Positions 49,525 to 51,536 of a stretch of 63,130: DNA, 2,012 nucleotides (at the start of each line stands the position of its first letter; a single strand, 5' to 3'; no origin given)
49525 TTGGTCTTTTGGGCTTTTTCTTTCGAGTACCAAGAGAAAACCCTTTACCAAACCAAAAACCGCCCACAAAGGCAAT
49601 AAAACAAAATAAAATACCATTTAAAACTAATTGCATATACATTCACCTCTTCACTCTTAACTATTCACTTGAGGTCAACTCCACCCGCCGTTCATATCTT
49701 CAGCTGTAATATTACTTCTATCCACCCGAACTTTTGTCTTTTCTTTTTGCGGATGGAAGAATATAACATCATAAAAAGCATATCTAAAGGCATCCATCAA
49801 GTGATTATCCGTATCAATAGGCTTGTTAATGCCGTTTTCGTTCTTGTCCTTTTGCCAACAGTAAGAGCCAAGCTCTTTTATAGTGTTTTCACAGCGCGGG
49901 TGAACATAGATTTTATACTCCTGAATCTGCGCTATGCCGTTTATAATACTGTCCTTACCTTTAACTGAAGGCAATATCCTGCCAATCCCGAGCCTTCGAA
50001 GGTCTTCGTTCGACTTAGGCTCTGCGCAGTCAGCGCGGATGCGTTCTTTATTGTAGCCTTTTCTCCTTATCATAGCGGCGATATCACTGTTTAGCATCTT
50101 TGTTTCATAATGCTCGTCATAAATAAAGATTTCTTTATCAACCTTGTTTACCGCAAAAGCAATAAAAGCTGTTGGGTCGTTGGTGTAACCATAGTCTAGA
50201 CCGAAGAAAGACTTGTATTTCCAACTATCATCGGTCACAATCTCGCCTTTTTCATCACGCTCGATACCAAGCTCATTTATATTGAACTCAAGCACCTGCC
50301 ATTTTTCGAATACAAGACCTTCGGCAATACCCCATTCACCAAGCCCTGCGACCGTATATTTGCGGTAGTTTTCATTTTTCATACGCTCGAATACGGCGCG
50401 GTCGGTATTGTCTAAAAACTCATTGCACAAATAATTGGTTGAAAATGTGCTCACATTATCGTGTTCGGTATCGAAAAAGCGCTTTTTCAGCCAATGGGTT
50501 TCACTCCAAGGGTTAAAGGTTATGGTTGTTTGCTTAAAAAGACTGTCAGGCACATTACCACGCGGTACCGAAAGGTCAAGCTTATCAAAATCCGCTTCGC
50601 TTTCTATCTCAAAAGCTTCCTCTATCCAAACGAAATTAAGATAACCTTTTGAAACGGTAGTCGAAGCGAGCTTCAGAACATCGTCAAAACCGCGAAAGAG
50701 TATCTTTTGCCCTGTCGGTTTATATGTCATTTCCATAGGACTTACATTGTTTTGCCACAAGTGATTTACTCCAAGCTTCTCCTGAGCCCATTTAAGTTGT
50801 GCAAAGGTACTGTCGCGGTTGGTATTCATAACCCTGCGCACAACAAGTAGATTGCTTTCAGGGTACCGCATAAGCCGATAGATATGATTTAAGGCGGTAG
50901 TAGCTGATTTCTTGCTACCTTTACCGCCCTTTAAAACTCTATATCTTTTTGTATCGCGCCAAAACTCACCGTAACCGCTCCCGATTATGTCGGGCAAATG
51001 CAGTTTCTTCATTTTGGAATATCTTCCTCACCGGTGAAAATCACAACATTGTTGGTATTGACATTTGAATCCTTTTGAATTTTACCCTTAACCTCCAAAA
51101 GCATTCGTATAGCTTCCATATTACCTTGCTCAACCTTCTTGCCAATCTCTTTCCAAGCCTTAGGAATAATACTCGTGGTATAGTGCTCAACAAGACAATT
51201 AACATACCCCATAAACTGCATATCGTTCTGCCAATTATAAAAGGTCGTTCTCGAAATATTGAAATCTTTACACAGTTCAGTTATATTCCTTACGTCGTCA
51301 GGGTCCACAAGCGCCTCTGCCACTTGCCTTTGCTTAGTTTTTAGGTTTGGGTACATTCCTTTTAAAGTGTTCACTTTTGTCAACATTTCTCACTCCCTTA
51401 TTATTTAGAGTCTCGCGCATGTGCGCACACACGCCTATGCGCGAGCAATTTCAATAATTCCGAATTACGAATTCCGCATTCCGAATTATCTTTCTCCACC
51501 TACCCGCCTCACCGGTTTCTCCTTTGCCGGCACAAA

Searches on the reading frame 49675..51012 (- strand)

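Call 37: search_protein_families(library=phrogs, proteins=[window:49675-51012:-], max_evalue=0.001)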
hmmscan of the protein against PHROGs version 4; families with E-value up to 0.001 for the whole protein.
window:49675-51012:- (445 aa): 8 families
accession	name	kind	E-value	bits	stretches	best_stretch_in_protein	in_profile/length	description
phrog_3717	-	head and packaging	2.2e-69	235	1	7-285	8-269/277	terminase large subunit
phrog_2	-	head and packaging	4.1e-52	179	1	14-420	267-596/807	terminase large subunit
phrog_5653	-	head and packaging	1.4e-46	159.7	1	225-425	1-189/199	terminase large subunit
phrog_6672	-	head and packaging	3e-41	141.4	1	291-424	3-137/145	terminase large subunit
phrog_8711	-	head and packaging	3.3e-30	105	1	4-85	7-88/89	terminase large subunit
phrog_22023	-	unknown function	1.8e-16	61.7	1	139-245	2-108/153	-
phrog_10250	-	head and packaging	5.1e-12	47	1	266-422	44-221/228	terminase large subunit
phrog_18557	-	head and packaging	6.9e-05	23.9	1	371-417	28-74/88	terminase large subunit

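Call 38: search_protein_families(library=pfam, proteins=[window:49675-51012:-], max_evalue=0.001)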
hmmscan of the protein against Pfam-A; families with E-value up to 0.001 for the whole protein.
window:49675-51012:- (445 aa): 2 families
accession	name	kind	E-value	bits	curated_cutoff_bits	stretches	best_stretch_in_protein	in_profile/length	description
PF04466.19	Terminase_3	-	2.6e-50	171.2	23.2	1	22-226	2-201/201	Phage terminase large subunit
PF17288.8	Terminase_3C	-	4.6e-33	115.2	26.7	1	273-414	1-154/155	Terminase RNAseH like domain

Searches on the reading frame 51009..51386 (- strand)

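Call 37: search_protein_families(library=phrogs, proteins=[window:51009-51386:-], max_evalue=0.001)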
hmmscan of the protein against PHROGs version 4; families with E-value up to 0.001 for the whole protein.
window:51009-51386:- (125 aa): 3 families
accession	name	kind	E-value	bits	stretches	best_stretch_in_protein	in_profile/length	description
phrog_24579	-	head and packaging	4.1e-18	66.6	1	2-115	6-114/126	terminase small subunit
phrog_2538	-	head and packaging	4e-09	37.7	1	15-113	3-105/129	terminase small subunit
phrog_7344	-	head and packaging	2.6e-05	25.5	1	9-104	7-106/161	terminase small subunit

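Call 38: search_protein_families(library=pfam, proteins=[window:51009-51386:-], max_evalue=0.001)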
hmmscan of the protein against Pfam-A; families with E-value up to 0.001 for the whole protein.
window:51009-51386:- (125 aa): 3 families
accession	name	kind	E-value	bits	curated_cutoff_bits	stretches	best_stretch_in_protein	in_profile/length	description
PF13022.12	HTH_Tnp_1_2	-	5.7e-19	68.8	27.9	1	12-111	5-107/122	Helix-turn-helix of insertion element transposase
PF13384.12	HTH_23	-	0.00013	22.1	24.6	1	18-56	3-41/50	Homeodomain-like domain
PF07374.17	DUF1492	-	0.00014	22.4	21.5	0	33-55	72-94/100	Protein of unknown function (DUF1492)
